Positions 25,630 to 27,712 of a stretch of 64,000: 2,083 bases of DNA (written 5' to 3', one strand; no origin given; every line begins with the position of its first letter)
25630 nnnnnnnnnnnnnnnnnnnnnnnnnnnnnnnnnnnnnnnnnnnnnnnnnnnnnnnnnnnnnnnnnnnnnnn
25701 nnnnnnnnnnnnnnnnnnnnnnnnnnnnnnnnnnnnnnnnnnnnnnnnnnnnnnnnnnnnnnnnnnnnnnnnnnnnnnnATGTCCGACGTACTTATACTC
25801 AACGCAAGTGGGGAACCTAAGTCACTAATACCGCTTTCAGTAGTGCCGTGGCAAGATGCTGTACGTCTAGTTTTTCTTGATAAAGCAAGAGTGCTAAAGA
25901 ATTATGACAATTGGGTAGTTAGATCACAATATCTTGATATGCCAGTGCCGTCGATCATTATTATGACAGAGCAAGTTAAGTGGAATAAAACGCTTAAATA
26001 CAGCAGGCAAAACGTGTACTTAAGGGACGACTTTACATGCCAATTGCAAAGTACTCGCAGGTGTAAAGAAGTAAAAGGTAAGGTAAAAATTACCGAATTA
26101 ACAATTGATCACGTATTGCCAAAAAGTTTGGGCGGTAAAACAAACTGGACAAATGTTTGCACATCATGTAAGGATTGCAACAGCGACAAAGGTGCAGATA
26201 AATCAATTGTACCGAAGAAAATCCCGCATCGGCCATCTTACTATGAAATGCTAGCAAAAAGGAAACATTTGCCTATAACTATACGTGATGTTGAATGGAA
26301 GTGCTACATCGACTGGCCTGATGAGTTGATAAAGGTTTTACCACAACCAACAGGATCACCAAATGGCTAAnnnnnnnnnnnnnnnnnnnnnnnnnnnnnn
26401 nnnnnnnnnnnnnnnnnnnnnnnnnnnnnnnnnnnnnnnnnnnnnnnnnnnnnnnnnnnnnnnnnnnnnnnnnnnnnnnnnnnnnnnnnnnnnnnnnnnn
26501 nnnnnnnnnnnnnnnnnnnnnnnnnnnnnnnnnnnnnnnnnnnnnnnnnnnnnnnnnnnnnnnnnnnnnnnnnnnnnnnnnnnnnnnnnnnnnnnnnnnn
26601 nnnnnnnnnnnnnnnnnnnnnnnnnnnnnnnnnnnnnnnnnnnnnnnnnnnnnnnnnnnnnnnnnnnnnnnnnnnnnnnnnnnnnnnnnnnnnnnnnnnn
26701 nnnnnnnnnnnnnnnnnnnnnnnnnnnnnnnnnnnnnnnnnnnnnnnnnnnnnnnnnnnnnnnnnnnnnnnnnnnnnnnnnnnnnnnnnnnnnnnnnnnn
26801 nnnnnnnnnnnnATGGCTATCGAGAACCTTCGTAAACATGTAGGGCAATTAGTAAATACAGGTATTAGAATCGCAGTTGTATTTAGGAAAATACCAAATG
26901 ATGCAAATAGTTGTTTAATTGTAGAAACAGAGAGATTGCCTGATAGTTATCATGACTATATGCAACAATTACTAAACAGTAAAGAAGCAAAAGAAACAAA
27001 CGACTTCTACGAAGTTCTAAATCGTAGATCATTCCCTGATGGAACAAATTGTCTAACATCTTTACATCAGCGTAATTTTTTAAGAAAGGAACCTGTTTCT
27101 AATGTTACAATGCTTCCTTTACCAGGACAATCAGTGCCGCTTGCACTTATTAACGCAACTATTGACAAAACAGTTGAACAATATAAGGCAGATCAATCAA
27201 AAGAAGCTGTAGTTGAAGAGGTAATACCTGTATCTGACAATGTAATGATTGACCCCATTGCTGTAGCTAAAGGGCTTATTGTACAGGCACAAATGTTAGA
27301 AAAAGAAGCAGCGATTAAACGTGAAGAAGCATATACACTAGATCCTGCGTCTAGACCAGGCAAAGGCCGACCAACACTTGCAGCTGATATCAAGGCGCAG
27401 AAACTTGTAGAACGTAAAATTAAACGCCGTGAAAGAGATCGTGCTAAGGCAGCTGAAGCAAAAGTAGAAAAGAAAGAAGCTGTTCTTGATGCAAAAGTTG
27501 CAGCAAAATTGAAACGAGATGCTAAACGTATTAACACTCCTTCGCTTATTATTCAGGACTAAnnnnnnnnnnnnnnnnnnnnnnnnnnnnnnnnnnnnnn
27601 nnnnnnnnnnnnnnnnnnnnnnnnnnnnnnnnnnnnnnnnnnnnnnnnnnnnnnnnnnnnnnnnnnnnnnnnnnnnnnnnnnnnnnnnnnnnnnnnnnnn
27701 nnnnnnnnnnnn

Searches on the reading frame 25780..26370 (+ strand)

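Call 97: search_protein_families(library=phrogs, proteins=[window:25780-26370:+], max_evalue=0.00001)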
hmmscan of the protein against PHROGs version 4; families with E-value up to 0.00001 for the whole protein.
window:25780-26370:+ (196 aa): 13 families
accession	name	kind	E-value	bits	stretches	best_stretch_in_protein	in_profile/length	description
phrog_16726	-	DNA, RNA and nucleotide metabolism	1.6e-28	101.4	1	3-186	29-188/308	HNH endonuclease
phrog_14314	-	DNA, RNA and nucleotide metabolism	6.5e-11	44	1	76-140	8-64/252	HNH endonuclease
phrog_8660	-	DNA, RNA and nucleotide metabolism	1.6e-10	42.4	1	71-139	111-178/196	HNH endonuclease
phrog_2214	-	DNA, RNA and nucleotide metabolism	5.3e-09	36.7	1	73-141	182-240/429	HNH endonuclease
phrog_9545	-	DNA, RNA and nucleotide metabolism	5.7e-09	36.9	1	74-147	100-174/206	HNH endonuclease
phrog_25184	-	DNA, RNA and nucleotide metabolism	1.1e-08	35.7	1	107-141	127-161/209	HNH endonuclease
phrog_589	-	DNA, RNA and nucleotide metabolism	1.9e-08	35.3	1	76-141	83-142/179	HNH endonuclease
phrog_5718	-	DNA, RNA and nucleotide metabolism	4e-08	33.7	1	72-143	116-179/394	HNH endonuclease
phrog_1271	-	DNA, RNA and nucleotide metabolism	1e-07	32.7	1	75-154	257-326/361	HNH endonuclease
phrog_6050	-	DNA, RNA and nucleotide metabolism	1.4e-07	31.6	1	69-147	288-367/402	HNH endonuclease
phrog_16986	-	unknown function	5.4e-07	30.4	1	73-164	9-93/248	-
phrog_144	-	DNA, RNA and nucleotide metabolism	1.2e-06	29.2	1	69-142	69-137/175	HNH endonuclease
phrog_9645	-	DNA, RNA and nucleotide metabolism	8e-06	26.6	0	80-143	17-75/168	HNH endonuclease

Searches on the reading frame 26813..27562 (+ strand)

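Call 98: search_protein_families(library=phrogs, proteins=[window:26813-27562:+], max_evalue=0.00001)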
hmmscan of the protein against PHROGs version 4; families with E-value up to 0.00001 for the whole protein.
window:26813-27562:+ (249 aa): 1 family
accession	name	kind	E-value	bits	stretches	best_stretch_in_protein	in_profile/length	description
phrog_15894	-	unknown function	2.6e-25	90.5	1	8-183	5-176/215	-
